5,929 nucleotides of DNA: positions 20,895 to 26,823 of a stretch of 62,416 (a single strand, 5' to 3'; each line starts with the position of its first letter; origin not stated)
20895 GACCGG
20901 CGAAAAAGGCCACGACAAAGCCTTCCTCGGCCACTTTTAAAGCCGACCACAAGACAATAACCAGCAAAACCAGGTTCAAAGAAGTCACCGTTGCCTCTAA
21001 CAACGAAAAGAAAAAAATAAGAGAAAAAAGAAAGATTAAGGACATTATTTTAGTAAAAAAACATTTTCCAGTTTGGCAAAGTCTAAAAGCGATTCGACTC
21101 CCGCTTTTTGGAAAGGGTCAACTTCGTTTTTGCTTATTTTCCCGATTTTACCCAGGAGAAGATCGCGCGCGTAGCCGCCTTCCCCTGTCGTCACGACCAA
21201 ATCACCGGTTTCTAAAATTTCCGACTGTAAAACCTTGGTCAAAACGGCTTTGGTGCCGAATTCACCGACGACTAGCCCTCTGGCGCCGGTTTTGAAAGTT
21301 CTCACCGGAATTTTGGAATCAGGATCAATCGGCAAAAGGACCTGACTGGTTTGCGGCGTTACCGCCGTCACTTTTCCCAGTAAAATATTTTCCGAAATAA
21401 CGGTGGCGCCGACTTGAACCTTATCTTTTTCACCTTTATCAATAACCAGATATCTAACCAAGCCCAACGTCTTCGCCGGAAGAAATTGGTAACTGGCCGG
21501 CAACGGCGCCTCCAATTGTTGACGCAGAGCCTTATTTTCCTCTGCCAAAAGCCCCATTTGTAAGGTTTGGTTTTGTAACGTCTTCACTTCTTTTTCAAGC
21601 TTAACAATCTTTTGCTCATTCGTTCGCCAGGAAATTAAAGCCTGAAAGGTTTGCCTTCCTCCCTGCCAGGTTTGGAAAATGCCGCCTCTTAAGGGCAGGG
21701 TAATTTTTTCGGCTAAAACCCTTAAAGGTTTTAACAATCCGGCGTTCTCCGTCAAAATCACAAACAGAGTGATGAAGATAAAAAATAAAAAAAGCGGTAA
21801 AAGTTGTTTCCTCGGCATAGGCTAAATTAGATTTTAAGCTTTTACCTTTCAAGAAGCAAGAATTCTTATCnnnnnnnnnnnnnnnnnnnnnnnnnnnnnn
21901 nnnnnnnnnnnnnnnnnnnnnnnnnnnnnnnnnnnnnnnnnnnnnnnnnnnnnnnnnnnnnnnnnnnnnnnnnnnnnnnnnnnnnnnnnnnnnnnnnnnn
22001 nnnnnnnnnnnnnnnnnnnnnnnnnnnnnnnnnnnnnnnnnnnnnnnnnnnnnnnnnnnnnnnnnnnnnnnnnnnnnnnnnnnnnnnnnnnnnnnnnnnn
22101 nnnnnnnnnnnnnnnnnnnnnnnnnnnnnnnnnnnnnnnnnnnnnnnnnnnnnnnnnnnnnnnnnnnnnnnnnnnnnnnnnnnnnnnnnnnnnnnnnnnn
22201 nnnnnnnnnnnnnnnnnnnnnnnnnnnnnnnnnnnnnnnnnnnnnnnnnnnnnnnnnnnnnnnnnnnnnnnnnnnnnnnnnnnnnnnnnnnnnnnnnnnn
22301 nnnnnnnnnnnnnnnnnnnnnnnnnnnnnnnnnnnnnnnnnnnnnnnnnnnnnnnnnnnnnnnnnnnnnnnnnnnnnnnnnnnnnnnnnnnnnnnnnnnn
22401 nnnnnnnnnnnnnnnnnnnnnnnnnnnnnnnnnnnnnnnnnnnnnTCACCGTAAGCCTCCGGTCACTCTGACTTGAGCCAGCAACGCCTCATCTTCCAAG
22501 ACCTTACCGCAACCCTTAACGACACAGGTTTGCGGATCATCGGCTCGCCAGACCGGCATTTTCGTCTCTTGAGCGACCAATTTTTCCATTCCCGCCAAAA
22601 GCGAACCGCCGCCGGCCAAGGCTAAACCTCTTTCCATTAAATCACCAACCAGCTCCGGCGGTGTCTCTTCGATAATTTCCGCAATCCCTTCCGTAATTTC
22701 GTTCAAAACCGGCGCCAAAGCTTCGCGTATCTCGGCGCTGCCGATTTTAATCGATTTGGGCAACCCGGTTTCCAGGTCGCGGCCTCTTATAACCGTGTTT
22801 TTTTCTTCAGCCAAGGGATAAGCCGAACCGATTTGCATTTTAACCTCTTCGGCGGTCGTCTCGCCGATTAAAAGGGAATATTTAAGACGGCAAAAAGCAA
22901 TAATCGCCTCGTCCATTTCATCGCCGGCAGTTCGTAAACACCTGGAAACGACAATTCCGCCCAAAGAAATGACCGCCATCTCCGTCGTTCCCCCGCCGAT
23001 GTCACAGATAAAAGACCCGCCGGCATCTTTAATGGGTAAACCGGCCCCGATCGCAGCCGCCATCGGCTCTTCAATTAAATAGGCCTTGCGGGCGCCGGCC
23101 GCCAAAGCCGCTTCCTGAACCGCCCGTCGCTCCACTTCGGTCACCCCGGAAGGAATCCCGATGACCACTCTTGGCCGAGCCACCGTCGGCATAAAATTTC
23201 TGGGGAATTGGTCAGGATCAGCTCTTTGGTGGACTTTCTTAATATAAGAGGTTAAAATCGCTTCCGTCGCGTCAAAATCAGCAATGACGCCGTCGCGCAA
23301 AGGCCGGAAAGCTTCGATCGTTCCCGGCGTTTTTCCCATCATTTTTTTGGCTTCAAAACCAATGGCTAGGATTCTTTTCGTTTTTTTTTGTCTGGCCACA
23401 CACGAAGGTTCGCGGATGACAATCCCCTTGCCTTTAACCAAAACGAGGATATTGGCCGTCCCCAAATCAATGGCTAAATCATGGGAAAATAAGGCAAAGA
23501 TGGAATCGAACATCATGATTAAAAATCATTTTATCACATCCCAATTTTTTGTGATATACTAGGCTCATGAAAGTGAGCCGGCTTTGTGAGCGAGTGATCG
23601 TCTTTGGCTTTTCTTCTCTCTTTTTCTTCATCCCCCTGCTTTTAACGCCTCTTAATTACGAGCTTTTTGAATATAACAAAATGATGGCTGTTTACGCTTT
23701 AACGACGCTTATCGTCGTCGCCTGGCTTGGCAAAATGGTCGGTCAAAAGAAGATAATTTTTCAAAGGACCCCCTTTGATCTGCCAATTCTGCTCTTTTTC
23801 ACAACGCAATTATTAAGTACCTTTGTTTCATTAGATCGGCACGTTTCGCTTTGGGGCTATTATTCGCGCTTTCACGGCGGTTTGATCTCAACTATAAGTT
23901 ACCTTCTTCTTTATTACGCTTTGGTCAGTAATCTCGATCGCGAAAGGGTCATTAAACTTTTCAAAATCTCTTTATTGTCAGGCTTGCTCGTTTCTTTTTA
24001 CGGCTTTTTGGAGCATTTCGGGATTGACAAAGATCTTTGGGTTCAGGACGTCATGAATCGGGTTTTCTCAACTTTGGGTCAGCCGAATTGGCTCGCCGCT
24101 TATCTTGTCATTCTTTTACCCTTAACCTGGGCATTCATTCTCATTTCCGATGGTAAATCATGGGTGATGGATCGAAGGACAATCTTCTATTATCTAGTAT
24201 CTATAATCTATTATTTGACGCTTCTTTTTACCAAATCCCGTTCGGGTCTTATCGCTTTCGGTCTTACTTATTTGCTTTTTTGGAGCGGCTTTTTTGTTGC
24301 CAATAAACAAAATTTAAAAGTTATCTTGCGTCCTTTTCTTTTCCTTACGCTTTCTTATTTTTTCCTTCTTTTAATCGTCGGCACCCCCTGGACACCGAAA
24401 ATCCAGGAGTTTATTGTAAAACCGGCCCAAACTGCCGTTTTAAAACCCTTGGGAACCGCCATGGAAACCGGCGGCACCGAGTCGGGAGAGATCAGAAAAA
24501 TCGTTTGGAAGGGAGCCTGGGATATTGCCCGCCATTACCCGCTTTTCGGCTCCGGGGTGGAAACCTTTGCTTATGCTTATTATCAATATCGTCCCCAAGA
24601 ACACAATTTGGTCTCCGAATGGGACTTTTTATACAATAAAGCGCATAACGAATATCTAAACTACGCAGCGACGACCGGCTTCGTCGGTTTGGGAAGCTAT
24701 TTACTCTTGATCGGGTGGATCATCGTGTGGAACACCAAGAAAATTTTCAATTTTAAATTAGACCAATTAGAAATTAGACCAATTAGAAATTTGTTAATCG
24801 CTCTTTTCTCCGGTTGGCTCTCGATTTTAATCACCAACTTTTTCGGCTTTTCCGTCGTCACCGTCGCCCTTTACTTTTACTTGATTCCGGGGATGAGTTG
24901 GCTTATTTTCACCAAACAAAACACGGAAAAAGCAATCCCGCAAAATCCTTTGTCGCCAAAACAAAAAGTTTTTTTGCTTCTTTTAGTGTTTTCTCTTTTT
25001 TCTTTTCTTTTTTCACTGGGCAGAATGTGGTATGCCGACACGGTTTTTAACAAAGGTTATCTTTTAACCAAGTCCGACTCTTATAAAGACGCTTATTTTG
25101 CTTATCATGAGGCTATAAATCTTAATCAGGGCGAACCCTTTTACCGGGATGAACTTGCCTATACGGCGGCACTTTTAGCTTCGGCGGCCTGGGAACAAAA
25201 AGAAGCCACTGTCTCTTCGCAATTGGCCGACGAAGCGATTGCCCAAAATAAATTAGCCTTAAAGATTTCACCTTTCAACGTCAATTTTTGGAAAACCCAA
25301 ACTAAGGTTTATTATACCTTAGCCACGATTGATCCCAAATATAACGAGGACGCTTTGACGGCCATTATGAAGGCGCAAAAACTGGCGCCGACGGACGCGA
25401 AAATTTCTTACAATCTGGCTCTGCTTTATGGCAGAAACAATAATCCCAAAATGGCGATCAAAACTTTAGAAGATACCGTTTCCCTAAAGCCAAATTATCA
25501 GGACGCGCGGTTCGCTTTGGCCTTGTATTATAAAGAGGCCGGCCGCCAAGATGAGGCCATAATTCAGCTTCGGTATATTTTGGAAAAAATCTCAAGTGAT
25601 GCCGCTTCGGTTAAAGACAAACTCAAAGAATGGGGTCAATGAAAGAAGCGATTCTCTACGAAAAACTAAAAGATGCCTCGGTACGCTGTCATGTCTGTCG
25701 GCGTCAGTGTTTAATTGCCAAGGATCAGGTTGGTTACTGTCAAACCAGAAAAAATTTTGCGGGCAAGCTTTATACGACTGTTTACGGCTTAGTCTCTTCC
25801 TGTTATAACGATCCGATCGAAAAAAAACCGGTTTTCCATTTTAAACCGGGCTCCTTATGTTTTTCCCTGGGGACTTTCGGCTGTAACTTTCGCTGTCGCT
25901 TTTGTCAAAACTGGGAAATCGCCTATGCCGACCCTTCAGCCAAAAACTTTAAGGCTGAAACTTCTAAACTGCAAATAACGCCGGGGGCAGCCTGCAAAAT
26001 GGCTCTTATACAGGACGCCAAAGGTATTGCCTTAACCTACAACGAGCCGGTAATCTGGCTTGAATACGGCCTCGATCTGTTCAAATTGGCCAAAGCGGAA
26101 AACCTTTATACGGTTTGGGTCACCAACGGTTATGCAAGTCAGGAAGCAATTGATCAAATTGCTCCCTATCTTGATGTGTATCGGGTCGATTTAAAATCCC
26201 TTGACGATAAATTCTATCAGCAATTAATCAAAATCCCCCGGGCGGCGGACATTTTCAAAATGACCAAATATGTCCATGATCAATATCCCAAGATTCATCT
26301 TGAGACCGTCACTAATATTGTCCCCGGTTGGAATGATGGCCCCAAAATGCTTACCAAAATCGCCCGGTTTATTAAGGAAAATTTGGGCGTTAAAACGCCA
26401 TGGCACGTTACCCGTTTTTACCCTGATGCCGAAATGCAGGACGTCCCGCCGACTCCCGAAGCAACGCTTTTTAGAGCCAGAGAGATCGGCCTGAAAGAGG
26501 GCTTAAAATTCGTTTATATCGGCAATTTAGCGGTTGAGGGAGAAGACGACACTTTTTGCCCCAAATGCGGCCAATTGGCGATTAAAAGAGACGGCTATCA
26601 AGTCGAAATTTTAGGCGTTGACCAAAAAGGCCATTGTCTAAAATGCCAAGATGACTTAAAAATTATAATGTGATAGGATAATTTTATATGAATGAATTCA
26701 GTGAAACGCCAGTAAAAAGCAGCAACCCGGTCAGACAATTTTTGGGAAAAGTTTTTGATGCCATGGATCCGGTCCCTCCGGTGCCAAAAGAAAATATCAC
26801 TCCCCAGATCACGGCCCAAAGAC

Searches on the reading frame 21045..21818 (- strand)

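Call 66: search_protein_families(library=pfam, proteins=[window:21045-21818:-], max_evalue=0.0001)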
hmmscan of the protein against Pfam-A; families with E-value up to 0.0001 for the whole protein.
window:21045-21818:- (257 aa): 1 family
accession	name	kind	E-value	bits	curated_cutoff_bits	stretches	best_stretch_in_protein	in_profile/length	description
PF04085.20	MreC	-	3.9e-30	105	28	1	122-257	11-147/147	Rod shape-determining protein MreC, barrel core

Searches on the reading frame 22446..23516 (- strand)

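Call 66: search_protein_families(library=pfam, proteins=[window:22446-23516:-], max_evalue=0.0001)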
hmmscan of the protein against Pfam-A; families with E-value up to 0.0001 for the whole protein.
window:22446-23516:- (356 aa): 4 families
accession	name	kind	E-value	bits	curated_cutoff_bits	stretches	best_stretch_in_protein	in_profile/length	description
PF06723.19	MreB_Mbl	-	1.8e-132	441.6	27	1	12-344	2-323/327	MreB/Mbl protein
PF14450.12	FtsA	-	1e-11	45.7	31.8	1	171-323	3-108/127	Cell division protein FtsA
PF00012.26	HSP70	-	1.7e-09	36.9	20.6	1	116-200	135-219/599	Hsp70 protein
PF00022.25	Actin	-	8.9e-06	25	27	0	37-207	31-185/410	Actin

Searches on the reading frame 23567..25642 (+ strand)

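Call 12: search_protein_families(library=pfam, proteins=[window:23567-25642:+], max_evalue=0.001)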
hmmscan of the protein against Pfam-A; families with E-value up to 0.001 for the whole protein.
window:23567-25642:+ (691 aa): 7 families
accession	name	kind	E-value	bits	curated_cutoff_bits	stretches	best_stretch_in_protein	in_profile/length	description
PF04932.20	Wzy_C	-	6.4e-18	65.4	31.7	1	211-378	2-148/149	O-Antigen ligase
PF07719.23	TPR_2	-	2.8e-06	27.5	27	0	612-644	2-34/34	Tetratricopeptide repeat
PF00515.34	TPR_1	-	4.1e-05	23.7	27.8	0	611-644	1-34/34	Tetratricopeptide repeat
PF13431.12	TPR_17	-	5.4e-05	23.6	24.4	0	635-665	3-33/34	Tetratricopeptide repeat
PF13181.12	TPR_8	-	0.00012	22.4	25.7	0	611-644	1-34/34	Tetratricopeptide repeat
PF13432.12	TPR_16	-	0.00022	22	32.7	1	615-675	1-61/65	Tetratricopeptide repeat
PF23914.1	TPR_CcmH_CycH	-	0.00078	19.7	42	1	591-678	64-154/158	Cytochrome c-type biogenesis protein H TPR domain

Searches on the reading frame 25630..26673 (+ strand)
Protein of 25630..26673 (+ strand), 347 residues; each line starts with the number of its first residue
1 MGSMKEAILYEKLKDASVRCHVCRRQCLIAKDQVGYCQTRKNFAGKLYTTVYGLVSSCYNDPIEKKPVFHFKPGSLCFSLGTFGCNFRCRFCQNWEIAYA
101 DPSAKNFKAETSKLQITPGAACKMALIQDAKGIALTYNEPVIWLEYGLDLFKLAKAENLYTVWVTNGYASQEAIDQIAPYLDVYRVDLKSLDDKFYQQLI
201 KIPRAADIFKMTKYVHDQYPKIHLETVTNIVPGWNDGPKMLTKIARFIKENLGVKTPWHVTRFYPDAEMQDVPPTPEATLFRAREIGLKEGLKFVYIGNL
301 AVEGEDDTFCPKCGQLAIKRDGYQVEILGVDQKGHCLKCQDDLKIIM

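Call 12: search_protein_families(library=pfam, proteins=[window:25630-26673:+], max_evalue=0.001)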
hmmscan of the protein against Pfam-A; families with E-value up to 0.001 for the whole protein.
window:25630-26673:+ (347 aa): 2 families
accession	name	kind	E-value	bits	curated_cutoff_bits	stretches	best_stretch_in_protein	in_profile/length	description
PF04055.27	Radical_SAM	-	4.6e-17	63.1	29.5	1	82-237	4-157/166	Radical SAM superfamily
PF13353.11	Fer4_12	-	0.00012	22.8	22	1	82-186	12-113/137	4Fe-4S single cluster domain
